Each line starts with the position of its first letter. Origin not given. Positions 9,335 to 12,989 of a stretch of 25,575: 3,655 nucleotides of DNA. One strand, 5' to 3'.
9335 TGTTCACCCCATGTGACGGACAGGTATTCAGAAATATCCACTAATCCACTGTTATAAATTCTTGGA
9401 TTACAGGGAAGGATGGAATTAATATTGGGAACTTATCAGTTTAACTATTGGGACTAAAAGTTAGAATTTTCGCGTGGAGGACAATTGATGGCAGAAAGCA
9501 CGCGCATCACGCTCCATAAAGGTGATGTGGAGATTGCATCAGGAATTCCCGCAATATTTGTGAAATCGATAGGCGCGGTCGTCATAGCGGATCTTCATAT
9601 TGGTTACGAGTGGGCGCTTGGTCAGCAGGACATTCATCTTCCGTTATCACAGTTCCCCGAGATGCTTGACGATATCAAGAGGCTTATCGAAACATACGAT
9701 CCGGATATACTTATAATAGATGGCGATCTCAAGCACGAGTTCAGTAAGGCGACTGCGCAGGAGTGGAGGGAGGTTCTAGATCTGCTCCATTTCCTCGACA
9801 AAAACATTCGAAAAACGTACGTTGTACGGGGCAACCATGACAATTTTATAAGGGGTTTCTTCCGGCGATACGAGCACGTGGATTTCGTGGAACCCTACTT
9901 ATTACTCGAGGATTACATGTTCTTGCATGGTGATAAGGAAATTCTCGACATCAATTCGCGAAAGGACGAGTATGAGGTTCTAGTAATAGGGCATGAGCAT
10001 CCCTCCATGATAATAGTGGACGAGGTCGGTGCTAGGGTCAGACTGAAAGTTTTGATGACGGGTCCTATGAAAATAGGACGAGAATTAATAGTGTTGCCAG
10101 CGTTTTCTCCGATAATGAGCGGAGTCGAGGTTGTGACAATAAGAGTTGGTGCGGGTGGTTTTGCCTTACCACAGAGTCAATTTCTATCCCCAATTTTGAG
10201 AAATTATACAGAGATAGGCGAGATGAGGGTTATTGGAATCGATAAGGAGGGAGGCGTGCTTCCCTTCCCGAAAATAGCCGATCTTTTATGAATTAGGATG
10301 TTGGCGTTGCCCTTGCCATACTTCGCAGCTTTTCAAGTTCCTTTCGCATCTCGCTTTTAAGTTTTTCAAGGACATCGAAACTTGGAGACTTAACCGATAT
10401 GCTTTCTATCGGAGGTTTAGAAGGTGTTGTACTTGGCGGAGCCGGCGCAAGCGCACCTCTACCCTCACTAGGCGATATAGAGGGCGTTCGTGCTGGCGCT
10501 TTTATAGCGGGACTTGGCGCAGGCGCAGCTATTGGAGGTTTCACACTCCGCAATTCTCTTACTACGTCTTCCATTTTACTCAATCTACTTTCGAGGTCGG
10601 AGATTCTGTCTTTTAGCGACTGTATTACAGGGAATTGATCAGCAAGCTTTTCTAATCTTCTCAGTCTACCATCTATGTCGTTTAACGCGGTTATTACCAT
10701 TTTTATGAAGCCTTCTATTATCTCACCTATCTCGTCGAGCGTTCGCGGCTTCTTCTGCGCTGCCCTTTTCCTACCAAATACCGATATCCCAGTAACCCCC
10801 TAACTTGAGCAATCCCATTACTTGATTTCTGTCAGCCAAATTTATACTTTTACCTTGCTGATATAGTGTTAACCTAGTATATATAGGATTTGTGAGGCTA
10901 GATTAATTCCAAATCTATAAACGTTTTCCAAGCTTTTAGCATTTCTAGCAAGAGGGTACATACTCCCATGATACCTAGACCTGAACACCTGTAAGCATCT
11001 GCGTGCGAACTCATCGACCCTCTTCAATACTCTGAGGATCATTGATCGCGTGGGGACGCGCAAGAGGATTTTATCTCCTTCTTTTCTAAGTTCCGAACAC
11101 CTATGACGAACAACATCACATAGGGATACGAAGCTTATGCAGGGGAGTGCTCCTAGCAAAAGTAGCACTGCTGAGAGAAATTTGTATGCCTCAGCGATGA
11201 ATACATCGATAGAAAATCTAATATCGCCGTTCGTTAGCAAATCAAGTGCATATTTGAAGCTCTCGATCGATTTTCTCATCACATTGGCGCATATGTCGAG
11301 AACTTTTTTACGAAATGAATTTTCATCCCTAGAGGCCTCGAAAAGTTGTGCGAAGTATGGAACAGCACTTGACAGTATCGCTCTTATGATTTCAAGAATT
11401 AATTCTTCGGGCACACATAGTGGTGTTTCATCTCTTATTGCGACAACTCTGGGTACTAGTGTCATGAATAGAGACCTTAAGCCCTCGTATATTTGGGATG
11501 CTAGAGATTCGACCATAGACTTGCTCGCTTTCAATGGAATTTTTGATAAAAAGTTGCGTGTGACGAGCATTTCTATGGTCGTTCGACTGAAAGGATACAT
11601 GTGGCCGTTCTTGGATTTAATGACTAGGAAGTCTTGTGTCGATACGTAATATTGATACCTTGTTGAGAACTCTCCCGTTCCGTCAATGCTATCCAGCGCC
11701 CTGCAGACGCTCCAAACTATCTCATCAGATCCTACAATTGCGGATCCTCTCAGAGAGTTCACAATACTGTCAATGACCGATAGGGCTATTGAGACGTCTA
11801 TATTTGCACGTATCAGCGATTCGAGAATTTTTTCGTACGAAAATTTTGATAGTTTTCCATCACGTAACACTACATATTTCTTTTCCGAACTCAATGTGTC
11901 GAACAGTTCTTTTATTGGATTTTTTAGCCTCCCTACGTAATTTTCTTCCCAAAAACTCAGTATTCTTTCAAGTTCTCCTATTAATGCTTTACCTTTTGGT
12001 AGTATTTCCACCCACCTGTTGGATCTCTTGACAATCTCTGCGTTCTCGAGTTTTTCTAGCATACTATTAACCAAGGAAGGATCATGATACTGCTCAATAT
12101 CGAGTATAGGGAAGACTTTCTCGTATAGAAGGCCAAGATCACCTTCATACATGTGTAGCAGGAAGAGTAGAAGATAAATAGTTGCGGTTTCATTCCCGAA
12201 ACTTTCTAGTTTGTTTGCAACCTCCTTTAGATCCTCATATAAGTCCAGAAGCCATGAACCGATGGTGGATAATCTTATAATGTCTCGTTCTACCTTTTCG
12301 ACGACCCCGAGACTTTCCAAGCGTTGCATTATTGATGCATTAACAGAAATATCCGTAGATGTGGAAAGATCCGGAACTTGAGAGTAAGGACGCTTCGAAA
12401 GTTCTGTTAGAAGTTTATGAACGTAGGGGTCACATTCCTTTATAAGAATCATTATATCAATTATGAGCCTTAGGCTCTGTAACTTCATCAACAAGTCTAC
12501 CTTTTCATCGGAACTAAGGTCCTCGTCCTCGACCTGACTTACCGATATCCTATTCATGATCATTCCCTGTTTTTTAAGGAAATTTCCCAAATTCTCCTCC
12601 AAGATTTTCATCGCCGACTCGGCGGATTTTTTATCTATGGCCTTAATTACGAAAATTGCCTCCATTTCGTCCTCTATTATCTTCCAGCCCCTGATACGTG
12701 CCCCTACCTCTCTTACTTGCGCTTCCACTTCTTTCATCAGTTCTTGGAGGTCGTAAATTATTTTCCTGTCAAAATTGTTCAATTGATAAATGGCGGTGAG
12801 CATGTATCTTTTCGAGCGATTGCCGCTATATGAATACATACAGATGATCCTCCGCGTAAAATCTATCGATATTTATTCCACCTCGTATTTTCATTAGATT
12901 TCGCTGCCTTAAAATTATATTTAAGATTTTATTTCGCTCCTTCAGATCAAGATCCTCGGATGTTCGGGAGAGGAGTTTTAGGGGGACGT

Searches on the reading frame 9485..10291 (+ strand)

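Call 10: search_protein_families(library=pfam, proteins=[window:9485-10291:+], max_evalue=0.001)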
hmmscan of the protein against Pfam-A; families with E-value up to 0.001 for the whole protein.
window:9485-10291:+ (268 aa): 2 families
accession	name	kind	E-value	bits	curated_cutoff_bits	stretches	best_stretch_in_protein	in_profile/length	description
PF00149.33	Metallophos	-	1.3e-12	49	21.5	1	32-174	4-159/191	Calcineurin-like phosphoesterase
PF12850.12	Metallophos_2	-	2.3e-05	24.9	27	1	61-177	16-122/154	Calcineurin-like phosphoesterase superfamily domain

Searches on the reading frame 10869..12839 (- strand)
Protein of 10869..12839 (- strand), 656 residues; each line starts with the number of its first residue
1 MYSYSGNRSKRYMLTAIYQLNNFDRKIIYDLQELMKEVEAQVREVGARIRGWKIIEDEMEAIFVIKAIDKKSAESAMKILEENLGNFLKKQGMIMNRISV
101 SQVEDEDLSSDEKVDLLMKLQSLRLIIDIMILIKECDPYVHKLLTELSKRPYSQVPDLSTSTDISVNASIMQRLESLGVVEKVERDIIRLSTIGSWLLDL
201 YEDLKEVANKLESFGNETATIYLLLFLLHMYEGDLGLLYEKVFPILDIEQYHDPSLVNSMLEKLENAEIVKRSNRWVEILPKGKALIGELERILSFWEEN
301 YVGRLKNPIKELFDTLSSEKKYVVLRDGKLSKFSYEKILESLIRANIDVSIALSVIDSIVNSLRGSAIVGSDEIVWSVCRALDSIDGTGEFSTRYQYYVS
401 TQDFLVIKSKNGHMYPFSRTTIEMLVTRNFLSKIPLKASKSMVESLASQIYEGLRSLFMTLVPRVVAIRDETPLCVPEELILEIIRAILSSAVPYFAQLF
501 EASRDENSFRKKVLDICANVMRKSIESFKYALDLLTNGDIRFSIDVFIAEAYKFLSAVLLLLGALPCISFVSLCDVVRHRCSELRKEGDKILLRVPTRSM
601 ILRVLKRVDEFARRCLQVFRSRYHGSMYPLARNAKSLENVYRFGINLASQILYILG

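Call 10: search_protein_families(library=pfam, proteins=[window:10869-12839:-], max_evalue=0.001)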
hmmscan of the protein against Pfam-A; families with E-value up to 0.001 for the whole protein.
window:10869-12839:- (656 aa): 1 family
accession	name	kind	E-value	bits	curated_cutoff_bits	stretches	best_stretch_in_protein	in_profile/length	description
PF03477.21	ATP-cone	-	9.2e-06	26.6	25.8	0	321-363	1-42/88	ATP cone domain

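Call 77: search_protein_families(library=pfam, proteins=[window:10869-12839:-], max_evalue=0.001)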
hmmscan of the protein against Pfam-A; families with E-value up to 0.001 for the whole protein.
window:10869-12839:- (656 aa): 1 family
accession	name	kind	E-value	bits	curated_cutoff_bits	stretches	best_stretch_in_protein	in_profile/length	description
PF03477.21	ATP-cone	-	9.2e-06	26.6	25.8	0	321-363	1-42/88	ATP cone domain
